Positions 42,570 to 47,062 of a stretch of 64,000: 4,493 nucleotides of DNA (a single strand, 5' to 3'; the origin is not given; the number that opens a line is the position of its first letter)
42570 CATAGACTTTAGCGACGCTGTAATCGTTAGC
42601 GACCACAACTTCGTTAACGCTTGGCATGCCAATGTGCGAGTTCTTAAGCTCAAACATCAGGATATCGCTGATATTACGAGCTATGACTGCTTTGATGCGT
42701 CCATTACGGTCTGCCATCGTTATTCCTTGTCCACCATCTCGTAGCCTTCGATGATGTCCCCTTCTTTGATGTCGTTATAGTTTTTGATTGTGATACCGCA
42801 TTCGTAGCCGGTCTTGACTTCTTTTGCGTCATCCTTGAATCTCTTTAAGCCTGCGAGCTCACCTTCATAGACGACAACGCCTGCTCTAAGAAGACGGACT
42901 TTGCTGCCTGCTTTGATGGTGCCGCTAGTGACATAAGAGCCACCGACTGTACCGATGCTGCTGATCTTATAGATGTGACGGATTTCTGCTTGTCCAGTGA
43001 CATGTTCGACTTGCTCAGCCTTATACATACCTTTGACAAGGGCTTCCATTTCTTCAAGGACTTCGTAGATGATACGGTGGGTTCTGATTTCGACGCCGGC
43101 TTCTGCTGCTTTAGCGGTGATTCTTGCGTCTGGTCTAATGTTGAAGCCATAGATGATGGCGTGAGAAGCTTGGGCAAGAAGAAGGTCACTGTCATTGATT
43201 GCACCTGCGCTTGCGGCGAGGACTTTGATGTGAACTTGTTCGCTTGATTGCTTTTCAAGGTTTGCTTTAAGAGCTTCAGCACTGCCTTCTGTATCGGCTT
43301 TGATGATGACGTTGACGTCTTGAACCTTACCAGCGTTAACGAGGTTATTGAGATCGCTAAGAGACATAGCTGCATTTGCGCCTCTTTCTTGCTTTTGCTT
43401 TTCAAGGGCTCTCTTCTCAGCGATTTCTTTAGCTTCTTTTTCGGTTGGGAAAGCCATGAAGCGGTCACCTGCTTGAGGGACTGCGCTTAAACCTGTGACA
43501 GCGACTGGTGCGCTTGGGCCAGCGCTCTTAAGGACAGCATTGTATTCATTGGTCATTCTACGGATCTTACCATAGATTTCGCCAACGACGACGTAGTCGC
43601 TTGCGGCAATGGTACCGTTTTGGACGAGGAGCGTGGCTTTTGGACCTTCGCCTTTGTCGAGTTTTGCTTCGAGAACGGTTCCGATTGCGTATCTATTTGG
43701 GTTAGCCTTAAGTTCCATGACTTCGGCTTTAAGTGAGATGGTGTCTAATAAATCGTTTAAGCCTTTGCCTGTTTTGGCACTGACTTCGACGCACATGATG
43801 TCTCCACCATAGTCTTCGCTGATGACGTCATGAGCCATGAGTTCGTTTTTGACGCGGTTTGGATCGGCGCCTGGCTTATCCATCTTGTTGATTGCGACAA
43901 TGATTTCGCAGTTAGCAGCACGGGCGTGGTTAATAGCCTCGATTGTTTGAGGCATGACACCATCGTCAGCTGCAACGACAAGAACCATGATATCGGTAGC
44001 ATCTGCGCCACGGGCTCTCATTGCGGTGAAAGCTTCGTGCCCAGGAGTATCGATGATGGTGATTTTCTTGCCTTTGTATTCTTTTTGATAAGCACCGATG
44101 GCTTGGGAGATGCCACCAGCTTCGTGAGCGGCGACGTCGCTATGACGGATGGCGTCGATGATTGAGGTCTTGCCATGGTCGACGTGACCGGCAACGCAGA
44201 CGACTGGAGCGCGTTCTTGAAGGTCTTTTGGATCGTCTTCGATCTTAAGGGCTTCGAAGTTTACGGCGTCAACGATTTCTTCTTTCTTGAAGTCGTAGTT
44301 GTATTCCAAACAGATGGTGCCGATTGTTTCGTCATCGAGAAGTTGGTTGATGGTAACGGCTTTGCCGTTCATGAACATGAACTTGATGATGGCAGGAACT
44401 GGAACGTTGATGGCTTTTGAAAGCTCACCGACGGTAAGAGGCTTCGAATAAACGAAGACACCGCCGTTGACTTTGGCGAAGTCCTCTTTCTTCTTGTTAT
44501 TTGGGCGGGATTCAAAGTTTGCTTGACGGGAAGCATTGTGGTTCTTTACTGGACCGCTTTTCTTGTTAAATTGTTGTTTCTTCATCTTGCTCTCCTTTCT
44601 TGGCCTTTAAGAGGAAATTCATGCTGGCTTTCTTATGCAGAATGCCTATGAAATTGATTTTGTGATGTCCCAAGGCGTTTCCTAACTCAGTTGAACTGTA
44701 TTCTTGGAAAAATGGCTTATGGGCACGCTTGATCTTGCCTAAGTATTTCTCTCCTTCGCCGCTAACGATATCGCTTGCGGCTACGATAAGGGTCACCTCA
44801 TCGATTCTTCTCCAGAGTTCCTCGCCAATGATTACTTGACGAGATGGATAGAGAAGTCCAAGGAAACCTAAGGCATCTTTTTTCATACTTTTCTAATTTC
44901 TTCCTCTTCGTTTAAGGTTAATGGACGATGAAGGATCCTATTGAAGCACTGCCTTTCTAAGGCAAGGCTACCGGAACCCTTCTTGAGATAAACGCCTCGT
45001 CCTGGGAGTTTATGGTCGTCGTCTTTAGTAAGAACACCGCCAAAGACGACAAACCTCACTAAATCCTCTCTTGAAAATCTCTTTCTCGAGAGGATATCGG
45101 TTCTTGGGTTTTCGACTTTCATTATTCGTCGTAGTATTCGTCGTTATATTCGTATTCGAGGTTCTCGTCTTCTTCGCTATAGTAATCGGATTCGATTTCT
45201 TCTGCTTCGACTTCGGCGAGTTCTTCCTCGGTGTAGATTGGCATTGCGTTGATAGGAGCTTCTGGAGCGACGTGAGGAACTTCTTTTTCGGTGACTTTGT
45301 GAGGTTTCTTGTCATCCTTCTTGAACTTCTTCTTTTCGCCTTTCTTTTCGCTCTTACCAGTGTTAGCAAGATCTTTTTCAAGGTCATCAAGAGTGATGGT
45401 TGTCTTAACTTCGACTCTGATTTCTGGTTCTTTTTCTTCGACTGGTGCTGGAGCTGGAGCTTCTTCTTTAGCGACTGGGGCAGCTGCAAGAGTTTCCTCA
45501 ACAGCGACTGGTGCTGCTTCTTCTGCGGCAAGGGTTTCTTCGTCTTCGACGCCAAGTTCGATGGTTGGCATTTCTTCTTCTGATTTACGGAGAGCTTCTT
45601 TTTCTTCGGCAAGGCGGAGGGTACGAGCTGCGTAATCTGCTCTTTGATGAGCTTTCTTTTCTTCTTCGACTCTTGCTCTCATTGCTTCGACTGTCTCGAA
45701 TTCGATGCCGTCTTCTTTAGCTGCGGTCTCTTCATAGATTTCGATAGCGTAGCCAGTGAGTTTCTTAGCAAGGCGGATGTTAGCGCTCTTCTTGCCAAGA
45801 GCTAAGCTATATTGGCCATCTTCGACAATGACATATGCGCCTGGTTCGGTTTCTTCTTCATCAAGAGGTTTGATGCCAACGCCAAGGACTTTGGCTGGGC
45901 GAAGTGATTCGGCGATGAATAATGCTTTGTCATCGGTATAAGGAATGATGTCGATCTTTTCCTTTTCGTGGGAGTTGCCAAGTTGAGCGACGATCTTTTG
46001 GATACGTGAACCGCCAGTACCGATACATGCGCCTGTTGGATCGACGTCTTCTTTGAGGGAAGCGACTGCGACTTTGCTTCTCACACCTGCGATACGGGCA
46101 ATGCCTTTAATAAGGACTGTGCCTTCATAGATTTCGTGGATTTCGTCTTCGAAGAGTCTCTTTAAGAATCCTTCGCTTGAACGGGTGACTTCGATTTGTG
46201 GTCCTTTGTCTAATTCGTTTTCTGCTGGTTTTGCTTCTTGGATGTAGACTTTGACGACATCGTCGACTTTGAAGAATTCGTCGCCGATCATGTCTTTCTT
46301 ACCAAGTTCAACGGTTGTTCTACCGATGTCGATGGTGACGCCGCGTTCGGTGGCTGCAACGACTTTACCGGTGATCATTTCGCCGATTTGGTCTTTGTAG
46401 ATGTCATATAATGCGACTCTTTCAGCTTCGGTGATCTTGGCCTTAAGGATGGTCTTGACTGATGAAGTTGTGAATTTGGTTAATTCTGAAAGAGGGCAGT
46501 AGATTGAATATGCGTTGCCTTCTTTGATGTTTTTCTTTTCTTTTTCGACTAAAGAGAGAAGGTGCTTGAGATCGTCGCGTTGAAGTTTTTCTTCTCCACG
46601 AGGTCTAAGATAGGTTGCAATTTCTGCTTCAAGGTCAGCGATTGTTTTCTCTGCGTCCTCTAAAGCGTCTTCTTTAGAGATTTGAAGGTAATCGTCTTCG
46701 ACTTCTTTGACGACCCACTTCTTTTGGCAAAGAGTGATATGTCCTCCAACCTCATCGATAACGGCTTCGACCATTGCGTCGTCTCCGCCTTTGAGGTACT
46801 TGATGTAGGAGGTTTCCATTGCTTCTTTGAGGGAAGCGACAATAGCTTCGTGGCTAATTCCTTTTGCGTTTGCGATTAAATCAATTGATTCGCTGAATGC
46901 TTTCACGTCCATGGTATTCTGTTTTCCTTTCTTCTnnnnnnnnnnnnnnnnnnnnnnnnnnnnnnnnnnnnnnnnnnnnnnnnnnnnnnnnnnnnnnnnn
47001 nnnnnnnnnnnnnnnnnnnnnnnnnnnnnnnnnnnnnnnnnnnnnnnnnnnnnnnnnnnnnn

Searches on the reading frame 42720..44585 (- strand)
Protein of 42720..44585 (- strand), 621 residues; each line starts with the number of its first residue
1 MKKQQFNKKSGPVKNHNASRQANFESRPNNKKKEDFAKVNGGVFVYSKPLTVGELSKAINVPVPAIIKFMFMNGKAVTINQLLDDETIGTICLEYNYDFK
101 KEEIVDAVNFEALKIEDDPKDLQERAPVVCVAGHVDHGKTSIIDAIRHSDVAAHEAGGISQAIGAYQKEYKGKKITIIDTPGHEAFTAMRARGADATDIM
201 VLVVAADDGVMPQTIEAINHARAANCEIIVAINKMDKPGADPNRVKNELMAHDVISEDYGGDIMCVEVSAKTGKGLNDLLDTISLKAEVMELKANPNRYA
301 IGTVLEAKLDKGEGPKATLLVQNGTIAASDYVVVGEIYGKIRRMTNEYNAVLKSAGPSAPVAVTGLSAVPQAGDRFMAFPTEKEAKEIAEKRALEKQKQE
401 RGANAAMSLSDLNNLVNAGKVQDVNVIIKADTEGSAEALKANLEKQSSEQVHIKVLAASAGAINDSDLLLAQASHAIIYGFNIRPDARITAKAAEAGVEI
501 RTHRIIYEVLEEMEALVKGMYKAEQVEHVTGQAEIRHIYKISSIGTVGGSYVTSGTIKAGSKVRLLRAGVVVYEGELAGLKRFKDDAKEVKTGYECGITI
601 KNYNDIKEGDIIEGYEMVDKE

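Call 20: search_protein_families(library=pfam, max_evalue=0.00001, proteins=[window:42720-44585:-])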
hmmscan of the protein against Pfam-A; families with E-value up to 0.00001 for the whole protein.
window:42720-44585:- (621 aa): 8 families
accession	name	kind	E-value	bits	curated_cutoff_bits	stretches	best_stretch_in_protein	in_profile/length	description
PF00009.33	GTP_EFTU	-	5.9e-37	127.5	26.5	1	126-284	3-183/188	Elongation factor Tu GTP binding domain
PF11987.13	IF-2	-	1.2e-34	119.1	27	1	399-514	2-117/117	Translation-initiation factor 2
PF22042.2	EF-G_D2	-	7.3e-23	80.9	27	1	301-378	3-83/84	Elongation factor G domain 2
PF04760.21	IF2_N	-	1.4e-11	44.5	25.3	1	49-98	3-53/53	Translation initiation factor IF-2, N-terminal region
PF01926.29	MMR_HSR1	-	4.4e-09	36.9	21.9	1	129-234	2-113/113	50S ribosome-binding GTPase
PF03144.31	GTP_EFTU_D2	-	5.5e-09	36.8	30.3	1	545-612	1-72/73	Elongation factor Tu domain 2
PF09439.16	SRPRB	-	3.2e-06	27.1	25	1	125-216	2-90/178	Signal recognition particle receptor beta subunit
PF00025.27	Arf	-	4e-06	26.8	22.3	0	136-284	24-171/174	ADP-ribosylation factor family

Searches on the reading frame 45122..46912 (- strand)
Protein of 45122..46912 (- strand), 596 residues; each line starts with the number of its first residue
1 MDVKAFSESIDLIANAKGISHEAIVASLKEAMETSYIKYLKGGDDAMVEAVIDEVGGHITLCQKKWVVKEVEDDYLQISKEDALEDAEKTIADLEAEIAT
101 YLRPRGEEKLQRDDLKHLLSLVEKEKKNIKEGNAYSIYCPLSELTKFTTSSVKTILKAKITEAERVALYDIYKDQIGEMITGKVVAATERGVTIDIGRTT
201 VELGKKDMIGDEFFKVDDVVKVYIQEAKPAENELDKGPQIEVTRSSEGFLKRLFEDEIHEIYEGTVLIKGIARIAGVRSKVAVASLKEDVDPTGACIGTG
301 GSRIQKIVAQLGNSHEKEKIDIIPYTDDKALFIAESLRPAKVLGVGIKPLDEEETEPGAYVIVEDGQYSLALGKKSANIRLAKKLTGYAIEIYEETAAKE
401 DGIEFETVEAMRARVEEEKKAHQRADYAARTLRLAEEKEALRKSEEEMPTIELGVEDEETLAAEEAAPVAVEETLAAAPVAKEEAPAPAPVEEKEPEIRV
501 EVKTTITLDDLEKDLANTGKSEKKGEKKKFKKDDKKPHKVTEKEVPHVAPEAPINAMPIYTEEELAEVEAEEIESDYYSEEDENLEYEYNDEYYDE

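Call 20: search_protein_families(library=pfam, max_evalue=0.00001, proteins=[window:45122-46912:-])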
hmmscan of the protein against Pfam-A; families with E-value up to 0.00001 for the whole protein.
window:45122-46912:- (596 aa): 2 families
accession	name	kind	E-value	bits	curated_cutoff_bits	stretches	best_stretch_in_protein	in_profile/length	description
PF13184.12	KH_5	-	1.7e-20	73.4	27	1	275-346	1-68/69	NusA-like KH domain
PF08529.16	NusA_N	-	1.2e-12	48.6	23.8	1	6-89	2-83/119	NusA N-terminal domain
